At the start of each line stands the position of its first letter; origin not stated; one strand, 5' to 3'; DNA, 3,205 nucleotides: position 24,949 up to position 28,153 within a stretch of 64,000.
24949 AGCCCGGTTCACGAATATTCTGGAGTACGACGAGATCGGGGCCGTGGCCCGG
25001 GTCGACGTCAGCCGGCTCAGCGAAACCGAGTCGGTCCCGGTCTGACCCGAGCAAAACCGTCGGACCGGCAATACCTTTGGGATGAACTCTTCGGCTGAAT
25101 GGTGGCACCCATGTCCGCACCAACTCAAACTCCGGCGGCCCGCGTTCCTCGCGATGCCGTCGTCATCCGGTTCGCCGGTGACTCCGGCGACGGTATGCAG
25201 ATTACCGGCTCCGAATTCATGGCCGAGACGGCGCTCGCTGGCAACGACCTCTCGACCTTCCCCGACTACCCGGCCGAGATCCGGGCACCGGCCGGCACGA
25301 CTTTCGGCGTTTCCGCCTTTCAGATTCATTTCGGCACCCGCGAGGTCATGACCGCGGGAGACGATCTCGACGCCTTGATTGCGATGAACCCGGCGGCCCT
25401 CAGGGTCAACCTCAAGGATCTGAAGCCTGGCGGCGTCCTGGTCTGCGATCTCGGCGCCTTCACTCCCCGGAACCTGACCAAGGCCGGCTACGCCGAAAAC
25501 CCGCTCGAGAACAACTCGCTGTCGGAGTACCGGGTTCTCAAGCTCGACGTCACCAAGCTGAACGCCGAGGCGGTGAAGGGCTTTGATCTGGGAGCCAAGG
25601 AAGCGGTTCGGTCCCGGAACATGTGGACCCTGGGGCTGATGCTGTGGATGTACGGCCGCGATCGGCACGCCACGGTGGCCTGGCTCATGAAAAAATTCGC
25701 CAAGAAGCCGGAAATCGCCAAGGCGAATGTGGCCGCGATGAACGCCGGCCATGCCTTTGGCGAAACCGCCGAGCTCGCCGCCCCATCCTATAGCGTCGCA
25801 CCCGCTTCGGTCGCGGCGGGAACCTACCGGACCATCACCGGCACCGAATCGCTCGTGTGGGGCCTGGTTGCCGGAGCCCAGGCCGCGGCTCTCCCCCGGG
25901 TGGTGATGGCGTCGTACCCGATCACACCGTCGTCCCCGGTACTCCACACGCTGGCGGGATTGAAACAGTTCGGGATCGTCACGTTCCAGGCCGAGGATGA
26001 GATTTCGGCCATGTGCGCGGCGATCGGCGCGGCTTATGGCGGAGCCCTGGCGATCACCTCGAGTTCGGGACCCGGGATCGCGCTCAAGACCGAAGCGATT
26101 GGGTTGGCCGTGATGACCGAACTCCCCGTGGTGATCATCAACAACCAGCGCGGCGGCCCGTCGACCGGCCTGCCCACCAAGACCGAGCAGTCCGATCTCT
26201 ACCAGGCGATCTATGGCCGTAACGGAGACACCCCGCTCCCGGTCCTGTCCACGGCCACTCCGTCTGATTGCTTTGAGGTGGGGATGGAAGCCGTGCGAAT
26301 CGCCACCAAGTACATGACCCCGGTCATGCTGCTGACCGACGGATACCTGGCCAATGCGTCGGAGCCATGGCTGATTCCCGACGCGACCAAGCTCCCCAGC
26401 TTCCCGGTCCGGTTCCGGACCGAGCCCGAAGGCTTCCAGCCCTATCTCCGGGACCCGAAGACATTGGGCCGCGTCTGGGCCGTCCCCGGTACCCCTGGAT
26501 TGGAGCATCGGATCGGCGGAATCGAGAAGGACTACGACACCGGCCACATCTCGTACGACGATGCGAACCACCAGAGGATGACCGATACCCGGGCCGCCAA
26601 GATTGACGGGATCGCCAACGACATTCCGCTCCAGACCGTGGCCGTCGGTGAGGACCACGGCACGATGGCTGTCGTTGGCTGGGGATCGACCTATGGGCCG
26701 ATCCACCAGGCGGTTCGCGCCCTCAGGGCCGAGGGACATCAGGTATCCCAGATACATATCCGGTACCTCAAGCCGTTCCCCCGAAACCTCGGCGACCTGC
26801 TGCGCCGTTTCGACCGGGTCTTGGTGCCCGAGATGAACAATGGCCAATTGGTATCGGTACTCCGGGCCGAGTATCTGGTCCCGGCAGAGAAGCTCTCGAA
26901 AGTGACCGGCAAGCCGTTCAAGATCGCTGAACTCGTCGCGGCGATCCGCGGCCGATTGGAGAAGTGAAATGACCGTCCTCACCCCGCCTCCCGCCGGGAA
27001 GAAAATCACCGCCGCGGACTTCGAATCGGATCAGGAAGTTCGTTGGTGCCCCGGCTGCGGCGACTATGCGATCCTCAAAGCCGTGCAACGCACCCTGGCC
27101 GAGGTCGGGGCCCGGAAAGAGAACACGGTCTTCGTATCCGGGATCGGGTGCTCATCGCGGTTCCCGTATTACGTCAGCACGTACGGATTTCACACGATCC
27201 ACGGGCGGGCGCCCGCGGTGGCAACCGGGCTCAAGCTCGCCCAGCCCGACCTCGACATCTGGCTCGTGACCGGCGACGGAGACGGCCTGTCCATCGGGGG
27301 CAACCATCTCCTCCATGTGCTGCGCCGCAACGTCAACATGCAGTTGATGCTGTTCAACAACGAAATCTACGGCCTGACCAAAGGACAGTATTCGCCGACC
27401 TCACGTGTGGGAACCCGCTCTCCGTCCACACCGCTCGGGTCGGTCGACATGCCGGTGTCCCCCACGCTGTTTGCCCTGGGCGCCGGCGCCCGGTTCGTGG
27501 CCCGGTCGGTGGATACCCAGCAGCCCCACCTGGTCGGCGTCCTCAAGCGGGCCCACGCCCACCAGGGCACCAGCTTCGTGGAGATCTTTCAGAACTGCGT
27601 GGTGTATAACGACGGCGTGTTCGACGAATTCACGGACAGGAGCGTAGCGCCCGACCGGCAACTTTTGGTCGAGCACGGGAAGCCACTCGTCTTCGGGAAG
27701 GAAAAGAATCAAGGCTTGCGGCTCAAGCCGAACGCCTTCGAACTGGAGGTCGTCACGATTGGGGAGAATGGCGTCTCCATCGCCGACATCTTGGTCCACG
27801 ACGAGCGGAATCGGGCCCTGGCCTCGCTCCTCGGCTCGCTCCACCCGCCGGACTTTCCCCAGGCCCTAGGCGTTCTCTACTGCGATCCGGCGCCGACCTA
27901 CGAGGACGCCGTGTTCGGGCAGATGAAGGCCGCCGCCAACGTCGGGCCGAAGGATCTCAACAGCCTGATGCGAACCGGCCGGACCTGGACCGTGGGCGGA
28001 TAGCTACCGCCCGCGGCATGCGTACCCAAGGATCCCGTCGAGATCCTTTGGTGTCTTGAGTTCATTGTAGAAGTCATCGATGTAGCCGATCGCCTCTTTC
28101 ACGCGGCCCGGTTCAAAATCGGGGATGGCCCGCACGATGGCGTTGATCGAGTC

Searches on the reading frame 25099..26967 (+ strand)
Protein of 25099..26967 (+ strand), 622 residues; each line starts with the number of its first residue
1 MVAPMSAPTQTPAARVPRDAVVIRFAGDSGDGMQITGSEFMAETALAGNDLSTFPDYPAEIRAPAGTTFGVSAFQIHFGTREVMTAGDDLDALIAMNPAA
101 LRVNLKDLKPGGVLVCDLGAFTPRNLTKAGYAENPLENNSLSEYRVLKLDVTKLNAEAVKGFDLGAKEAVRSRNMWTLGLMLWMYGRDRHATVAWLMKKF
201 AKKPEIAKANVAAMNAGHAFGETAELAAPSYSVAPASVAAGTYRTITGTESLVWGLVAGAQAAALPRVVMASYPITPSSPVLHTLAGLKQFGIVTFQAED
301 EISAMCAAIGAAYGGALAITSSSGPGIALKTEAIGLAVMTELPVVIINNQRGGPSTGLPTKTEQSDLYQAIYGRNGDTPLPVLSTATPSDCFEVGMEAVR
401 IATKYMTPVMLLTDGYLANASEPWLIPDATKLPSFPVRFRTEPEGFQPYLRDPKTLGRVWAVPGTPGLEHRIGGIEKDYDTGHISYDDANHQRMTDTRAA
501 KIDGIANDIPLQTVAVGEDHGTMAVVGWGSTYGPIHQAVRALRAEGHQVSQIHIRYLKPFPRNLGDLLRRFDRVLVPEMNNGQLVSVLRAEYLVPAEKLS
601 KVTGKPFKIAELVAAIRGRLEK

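Call 45: search_protein_families(library=ncbifam, proteins=[window:25099-26967:+])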
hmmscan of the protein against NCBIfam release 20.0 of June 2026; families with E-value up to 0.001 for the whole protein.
window:25099-26967:+ (622 aa): 12 families
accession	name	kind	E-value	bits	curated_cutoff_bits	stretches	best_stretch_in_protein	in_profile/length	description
TIGR03710.1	OAFO_sf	subfamily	2.8e-192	640.3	482.75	1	21-616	2-561/561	2-oxoacid:acceptor oxidoreductase subunit alpha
NF006412.0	PRK08659.1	equivalog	2.4e-72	244.2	411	1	268-618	24-375/378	2-oxoacid:acceptor oxidoreductase subunit alpha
NF041170.1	Oxoac_fdxalpha_Archa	equivalog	4.6e-69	233.4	800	1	144-620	140-623/636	2-oxoacid:ferredoxin oxidoreductase subunit alpha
NF007206.0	PRK09627.1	equivalog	2.4e-57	194.6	579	1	269-617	23-373/375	2-oxoglutarate synthase subunit alpha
NF005507.0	PRK07119.1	subfamily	1.3e-42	145.9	399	1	270-618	25-347/352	3-methyl-2-oxobutanoate dehydrogenase subunit VorB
NF040682.1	PorA_Arch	equivalog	4.8e-18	65.3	550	1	257-457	10-209/387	pyruvate synthase subunit PorA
NF006232.0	PRK08366.1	equivalog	6.8e-18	64.5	646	2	252-351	9-112/394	2-ketoisovalerate ferredoxin oxidoreductase subunit alpha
NF007201.0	PRK09622.1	equivalog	7.7e-17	61.3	590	1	253-419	12-179/405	2-oxoacid:ferredoxin oxidoreductase subunit alpha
NF045764.1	PhenlGlyoxDHPadG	equivalog_domain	5.6e-11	41.6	700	1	257-347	9-103/398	NADH-dependent phenylglyoxylate dehydrogenase subunit alpha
NF006233.0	PRK08367.1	equivalog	7.9e-09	34.9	625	1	259-351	13-109/394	pyruvate ferredoxin oxidoreductase subunit alpha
TIGR03336.1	IOR_alpha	equivalog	3.4e-08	32.3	650.9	1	268-413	21-161/595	indolepyruvate ferredoxin oxidoreductase subunit alpha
NF045791.1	OxalOxredalpha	equivalog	2.2e-06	27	500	1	250-346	4-104/395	oxalate oxidoreductase subunit alpha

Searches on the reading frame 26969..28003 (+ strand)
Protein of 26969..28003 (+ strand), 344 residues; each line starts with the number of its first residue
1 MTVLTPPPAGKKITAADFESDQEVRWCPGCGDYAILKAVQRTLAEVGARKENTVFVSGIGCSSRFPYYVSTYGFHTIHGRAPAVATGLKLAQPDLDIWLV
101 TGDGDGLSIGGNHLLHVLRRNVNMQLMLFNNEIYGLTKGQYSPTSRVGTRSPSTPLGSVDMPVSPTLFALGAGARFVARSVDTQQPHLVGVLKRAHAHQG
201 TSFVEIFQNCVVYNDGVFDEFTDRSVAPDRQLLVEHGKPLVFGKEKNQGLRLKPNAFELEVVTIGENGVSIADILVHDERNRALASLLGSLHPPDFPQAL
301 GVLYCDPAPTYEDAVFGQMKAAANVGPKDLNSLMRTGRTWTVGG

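Call 12: find_encoding_contigs(protein=window:26969-28003:+, flank=2000, max_places=5)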
Protein window:26969-28003:+ (344 aa): no gene with exactly this product is on record in the collection.

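Call 45: search_protein_families(library=ncbifam, proteins=[window:26969-28003:+])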
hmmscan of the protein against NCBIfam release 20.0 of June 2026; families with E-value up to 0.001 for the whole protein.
window:26969-28003:+ (344 aa): 14 families
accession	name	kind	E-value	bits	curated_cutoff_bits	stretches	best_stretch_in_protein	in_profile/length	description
NF008820.0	PRK11866.1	equivalog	1.3e-72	244.6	402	1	13-215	4-206/287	2-oxoacid ferredoxin oxidoreductase subunit beta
TIGR02177.1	PorB_KorB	subfamily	1.5e-72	244.5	261.9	1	25-217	2-194/286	2-oxoacid:acceptor oxidoreductase, beta subunit, pyruvate/2-ketoisovalerate family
NF041171.1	Oxoac_fdxbeta_Archa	equivalog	1.4e-67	228.1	423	1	24-226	3-205/296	2-oxoacid:ferredoxin oxidoreductase subunit beta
NF008821.0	PRK11869.1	equivalog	5.8e-59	199.3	438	1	19-214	9-204/286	2-oxoacid ferredoxin oxidoreductase subunit beta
NF007207.0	PRK09628.1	equivalog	5.3e-57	193.5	364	1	25-212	17-204/277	2-oxoglutarate ferredoxin oxidoreductase subunit beta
NF008819.1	PRK11865.1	equivalog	5.1e-11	42.4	405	1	25-211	19-213/300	pyruvate synthase subunit PorB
TIGR03336.1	IOR_alpha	equivalog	9.9e-09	34.1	650.9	1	26-216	358-537/595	indolepyruvate ferredoxin oxidoreductase subunit alpha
NF008818.0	PRK11864.1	subfamily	1.1e-06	28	405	1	27-210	21-208/300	3-methyl-2-oxobutanoate dehydrogenase subunit beta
NF045792.1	OxalOxredbeta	equivalog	9.9e-06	24.8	590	1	50-166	41-172/311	oxalate oxidoreductase subunit beta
TIGR02176.1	pyruv_ox_red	equivalog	1.1e-05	23.6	911.35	1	97-212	956-1072/1167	pyruvate:ferredoxin (flavodoxin) oxidoreductase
TIGR03846.1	sulfopy_beta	equivalog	2.2e-05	24.4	221.5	1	51-146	13-112/182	sulfopyruvate decarboxylase subunit beta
NF004813.0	PRK06163.1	equivalog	0.00037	20.2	240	1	79-147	60-128/202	hypothetical protein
NF005470.0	PRK07064.1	equivalog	0.00049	19.3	495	1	80-206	411-527/552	thiamine pyrophosphate-binding protein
NF004772.0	PRK06112.1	subfamily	0.00069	18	673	1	84-161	445-519/578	acetolactate synthase catalytic subunit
